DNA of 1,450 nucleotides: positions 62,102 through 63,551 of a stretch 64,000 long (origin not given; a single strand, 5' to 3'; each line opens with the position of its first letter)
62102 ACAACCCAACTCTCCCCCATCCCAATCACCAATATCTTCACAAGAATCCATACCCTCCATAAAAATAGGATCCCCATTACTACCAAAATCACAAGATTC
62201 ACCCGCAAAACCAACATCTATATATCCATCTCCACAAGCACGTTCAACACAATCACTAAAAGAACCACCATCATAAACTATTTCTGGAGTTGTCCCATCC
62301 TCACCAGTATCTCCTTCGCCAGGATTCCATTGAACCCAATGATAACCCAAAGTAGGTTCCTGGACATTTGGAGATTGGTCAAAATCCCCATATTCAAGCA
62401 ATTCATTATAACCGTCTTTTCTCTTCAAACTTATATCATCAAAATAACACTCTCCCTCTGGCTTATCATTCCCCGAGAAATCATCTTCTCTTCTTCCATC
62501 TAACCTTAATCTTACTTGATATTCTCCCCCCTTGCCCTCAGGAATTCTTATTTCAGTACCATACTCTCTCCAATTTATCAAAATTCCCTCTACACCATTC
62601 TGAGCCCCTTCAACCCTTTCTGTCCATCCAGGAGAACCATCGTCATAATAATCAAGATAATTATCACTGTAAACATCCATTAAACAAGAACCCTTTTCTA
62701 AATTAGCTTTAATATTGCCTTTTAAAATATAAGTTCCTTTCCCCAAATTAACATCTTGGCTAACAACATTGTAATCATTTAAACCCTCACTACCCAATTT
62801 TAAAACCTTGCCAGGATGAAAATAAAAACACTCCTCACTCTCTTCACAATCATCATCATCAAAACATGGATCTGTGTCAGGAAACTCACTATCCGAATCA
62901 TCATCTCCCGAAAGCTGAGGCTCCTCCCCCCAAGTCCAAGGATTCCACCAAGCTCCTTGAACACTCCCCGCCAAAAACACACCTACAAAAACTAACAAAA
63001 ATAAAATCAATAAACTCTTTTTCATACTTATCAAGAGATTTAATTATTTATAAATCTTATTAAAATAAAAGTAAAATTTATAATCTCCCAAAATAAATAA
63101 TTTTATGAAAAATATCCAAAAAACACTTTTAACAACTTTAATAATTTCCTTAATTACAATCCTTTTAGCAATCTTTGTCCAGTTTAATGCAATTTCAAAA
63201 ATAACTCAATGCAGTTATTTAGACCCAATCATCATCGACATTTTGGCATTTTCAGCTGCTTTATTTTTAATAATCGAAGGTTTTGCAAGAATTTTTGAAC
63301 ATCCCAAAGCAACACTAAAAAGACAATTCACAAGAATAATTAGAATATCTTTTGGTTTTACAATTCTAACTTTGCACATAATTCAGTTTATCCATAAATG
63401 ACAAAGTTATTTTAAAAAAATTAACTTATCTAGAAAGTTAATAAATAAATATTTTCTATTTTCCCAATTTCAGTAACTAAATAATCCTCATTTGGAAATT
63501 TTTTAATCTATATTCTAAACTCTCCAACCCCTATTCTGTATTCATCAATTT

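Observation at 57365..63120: Tandem paralogous giant Cys-rich surface proteins with identical termini and duplicated flanks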

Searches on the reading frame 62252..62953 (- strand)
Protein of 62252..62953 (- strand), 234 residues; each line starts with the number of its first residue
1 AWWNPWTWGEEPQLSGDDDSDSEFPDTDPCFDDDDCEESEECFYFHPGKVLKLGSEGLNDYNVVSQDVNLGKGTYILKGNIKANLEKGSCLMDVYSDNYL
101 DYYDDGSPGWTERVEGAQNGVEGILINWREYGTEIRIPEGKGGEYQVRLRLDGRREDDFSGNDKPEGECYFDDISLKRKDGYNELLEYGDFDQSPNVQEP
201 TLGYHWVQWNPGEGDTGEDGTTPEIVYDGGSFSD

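Call 64: search_protein_families(library=pfam, proteins=[window:62252-62953:-], max_evalue=1)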
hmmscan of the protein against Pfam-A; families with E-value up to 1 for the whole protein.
seq(234 aa): 2 families
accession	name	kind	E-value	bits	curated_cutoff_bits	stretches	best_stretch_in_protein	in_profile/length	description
PF14382.12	ECR1_N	-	0.17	12.2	27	1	65-84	11-30/38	Exosome complex exonuclease RRP4 N-terminal region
PF15913.10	Furin-like_2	-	0.22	12.2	28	1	25-59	60-94/102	Furin-like repeat, cysteine-rich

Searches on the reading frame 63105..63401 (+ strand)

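Call 11: search_protein_families(library=pfam, proteins=[window:63105-63401:+], max_evalue=0.01)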
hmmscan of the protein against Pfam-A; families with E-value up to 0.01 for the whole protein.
window:63105-63401:+ (98 aa): 0 families

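Call 12: search_protein_families(library=ncbifam, proteins=[window:63105-63401:+], max_evalue=1)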
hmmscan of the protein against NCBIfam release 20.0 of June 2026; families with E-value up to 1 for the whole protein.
window:63105-63401:+ (98 aa): 1 family
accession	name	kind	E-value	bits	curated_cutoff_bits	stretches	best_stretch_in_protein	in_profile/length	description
TIGR04154.1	archaeo_STT3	subfamily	0.99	7.6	450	0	6-85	238-318/831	oligosaccharyl transferase, archaeosortase A system-associated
